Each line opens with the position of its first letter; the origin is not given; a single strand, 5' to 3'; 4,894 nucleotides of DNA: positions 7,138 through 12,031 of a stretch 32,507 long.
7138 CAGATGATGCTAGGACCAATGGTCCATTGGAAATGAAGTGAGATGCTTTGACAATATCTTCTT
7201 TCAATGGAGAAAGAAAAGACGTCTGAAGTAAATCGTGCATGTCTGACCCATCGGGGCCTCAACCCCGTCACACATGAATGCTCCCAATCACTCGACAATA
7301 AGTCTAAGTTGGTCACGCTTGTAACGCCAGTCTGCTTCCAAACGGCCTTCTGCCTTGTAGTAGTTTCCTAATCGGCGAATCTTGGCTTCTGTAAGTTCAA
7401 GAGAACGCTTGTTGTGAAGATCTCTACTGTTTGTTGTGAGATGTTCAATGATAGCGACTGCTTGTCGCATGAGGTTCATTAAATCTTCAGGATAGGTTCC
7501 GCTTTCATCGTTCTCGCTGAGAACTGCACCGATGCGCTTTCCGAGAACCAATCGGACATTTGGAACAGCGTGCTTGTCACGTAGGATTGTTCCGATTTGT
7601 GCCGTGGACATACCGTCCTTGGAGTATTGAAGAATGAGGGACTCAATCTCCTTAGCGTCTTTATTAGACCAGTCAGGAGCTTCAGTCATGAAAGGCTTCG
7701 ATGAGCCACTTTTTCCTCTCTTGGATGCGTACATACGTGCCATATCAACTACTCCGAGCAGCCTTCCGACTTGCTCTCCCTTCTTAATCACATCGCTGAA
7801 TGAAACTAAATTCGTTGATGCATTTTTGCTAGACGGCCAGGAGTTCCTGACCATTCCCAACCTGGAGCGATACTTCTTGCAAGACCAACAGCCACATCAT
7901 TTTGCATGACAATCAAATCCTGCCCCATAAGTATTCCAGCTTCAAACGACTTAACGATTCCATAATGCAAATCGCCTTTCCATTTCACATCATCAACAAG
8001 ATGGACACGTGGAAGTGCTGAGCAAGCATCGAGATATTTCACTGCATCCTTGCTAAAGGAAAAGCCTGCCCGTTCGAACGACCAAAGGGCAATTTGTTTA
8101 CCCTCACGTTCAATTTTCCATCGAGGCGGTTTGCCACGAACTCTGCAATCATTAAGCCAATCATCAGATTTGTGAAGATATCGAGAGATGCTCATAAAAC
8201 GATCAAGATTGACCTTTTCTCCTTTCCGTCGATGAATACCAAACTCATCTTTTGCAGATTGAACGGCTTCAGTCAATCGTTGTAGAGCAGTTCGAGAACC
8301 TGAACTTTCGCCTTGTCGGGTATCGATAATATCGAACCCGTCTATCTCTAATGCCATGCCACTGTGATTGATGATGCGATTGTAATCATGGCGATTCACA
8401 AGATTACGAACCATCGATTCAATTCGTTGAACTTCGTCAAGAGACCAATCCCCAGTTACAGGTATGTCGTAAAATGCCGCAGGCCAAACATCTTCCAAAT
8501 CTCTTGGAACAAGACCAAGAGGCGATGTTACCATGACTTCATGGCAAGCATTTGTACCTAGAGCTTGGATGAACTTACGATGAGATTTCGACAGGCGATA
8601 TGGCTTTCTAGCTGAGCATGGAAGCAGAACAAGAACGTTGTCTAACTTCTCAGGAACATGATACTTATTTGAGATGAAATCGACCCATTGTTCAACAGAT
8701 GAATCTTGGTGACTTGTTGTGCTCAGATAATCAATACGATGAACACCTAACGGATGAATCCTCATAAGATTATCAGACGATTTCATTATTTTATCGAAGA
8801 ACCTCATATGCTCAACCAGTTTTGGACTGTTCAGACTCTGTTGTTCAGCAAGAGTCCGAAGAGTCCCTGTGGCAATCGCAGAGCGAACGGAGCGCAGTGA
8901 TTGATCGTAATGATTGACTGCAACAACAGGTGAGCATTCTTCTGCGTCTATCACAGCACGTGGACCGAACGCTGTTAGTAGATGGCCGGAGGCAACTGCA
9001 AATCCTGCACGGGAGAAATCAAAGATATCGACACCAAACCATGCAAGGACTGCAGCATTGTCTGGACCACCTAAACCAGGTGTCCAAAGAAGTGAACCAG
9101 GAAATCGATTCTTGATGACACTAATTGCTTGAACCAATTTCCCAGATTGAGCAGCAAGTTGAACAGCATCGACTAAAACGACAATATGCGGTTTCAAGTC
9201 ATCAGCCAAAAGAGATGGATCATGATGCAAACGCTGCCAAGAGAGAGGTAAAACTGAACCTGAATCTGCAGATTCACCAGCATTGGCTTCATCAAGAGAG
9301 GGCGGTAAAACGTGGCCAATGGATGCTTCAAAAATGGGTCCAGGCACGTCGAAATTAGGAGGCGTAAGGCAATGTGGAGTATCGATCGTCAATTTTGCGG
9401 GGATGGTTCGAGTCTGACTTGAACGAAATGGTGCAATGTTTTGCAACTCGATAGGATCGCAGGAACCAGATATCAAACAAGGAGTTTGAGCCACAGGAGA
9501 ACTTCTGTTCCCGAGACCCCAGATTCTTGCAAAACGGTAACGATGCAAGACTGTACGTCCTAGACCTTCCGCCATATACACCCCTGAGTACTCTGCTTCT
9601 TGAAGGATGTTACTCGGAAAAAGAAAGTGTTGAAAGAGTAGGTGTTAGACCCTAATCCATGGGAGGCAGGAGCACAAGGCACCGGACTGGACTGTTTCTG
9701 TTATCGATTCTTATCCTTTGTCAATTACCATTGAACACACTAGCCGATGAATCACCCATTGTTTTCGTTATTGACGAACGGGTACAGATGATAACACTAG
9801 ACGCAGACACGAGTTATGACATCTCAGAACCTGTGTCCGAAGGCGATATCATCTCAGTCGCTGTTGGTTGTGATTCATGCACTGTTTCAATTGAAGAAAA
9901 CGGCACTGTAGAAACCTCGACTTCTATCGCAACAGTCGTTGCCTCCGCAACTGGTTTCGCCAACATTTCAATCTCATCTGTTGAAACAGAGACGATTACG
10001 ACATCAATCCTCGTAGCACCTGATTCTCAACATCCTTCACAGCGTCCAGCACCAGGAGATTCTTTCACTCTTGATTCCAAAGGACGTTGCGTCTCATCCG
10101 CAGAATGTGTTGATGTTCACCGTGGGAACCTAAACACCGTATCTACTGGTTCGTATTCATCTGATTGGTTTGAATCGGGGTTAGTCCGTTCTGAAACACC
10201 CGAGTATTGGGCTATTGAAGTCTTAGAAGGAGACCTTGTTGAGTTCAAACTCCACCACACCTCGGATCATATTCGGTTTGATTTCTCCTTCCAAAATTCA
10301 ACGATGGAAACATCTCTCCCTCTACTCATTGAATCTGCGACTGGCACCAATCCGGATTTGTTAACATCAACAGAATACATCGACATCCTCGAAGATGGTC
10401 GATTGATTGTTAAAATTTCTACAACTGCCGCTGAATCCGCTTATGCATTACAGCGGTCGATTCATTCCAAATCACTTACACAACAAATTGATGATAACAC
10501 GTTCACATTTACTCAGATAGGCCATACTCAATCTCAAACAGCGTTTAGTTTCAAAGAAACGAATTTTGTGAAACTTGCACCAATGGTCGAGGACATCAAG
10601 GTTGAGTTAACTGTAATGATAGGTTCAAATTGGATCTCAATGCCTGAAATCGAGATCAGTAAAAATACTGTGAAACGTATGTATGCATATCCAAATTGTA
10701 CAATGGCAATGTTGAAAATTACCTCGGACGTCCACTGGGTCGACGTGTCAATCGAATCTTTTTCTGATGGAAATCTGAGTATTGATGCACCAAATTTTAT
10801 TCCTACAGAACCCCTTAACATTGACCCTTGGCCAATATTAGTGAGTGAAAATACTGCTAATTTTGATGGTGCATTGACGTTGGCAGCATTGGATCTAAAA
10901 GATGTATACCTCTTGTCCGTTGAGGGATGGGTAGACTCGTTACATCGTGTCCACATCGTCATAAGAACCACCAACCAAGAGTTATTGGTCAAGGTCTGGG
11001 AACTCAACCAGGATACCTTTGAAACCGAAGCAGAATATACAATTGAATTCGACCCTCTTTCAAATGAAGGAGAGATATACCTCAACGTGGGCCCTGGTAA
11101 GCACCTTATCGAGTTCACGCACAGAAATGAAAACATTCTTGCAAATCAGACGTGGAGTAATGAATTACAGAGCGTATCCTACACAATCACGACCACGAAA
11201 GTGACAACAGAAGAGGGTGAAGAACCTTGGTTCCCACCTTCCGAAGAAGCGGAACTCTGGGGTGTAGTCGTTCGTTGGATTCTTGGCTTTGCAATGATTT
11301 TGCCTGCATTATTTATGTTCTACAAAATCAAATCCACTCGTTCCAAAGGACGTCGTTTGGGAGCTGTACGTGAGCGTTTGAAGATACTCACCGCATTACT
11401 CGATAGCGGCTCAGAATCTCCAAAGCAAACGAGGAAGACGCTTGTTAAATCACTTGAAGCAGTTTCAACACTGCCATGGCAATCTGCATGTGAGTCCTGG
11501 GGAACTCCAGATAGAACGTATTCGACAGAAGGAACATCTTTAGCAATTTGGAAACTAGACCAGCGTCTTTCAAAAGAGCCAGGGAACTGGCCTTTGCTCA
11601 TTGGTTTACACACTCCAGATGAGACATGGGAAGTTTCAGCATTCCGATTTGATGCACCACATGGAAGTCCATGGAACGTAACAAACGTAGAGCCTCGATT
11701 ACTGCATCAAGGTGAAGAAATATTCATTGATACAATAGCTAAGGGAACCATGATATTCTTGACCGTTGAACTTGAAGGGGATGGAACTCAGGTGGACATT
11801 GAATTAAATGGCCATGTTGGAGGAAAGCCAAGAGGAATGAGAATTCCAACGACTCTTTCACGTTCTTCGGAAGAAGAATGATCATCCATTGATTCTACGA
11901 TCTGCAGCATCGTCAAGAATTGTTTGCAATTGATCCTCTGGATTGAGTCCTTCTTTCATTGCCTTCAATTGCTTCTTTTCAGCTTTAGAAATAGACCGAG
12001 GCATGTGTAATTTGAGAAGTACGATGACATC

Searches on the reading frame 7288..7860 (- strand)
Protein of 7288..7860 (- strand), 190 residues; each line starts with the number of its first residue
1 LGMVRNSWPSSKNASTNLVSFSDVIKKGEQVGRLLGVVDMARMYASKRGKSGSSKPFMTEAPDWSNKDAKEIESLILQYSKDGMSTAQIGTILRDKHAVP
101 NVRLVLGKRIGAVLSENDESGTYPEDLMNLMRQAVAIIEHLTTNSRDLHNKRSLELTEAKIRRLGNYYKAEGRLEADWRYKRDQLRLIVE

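Call 7: search_protein_families(library=pfam, proteins=[window:7288-7860:-], max_evalue=0.01)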
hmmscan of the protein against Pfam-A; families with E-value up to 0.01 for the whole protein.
window:7288-7860:- (190 aa): 2 families
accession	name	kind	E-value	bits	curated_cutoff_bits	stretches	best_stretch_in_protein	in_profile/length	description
PF08069.17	Ribosomal_S13_N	-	4.3e-23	81.6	25.4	1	40-99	1-60/60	Ribosomal S13/S15 N-terminal domain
PF00312.27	Ribosomal_S15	-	9.4e-13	48.6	31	1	117-187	12-80/81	Ribosomal protein S15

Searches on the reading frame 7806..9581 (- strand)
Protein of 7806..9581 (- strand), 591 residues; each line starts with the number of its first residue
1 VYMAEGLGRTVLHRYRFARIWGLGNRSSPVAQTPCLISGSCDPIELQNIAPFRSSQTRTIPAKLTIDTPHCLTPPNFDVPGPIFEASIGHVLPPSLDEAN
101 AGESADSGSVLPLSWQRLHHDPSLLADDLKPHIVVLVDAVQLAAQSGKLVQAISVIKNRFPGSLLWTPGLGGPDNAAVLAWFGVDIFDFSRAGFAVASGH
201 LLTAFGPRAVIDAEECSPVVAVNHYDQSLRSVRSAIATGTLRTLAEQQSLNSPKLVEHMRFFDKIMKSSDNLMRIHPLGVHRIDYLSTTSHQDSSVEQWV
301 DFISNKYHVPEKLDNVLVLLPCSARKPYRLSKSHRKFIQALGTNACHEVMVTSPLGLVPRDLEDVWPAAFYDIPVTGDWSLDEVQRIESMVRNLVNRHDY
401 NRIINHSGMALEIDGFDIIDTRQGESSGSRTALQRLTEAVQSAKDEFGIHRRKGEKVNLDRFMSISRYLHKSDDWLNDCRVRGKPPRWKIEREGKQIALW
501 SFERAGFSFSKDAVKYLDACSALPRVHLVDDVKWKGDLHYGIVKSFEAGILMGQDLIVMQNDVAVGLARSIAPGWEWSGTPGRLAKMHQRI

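Call 6: search_protein_families(library=pfam, proteins=[window:7806-9581:-], max_evalue=0.01)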
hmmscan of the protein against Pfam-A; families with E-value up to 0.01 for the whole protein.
window:7806-9581:- (591 aa): 1 family
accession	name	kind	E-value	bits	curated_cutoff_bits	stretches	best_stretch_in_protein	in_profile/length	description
PF17884.7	DUF5591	-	3.9e-40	137.6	26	1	296-439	1-149/150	Domain of unknown function (DUF5591)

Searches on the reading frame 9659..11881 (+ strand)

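Call 6: search_protein_families(library=pfam, proteins=[window:9659-11881:+], max_evalue=0.01)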
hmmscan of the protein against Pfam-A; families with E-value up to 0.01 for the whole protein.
window:9659-11881:+ (740 aa): 0 families

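Call 110: search_protein_families(library=pfam, proteins=[window:9659-11881:+], max_evalue=0.1)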
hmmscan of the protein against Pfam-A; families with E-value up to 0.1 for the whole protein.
window:9659-11881:+ (740 aa): 1 family
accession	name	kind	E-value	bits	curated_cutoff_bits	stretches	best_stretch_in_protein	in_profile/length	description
PF16871.11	DUF5077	-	0.048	14.2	24.6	0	240-291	37-88/122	Domain of unknown function (DUF5077)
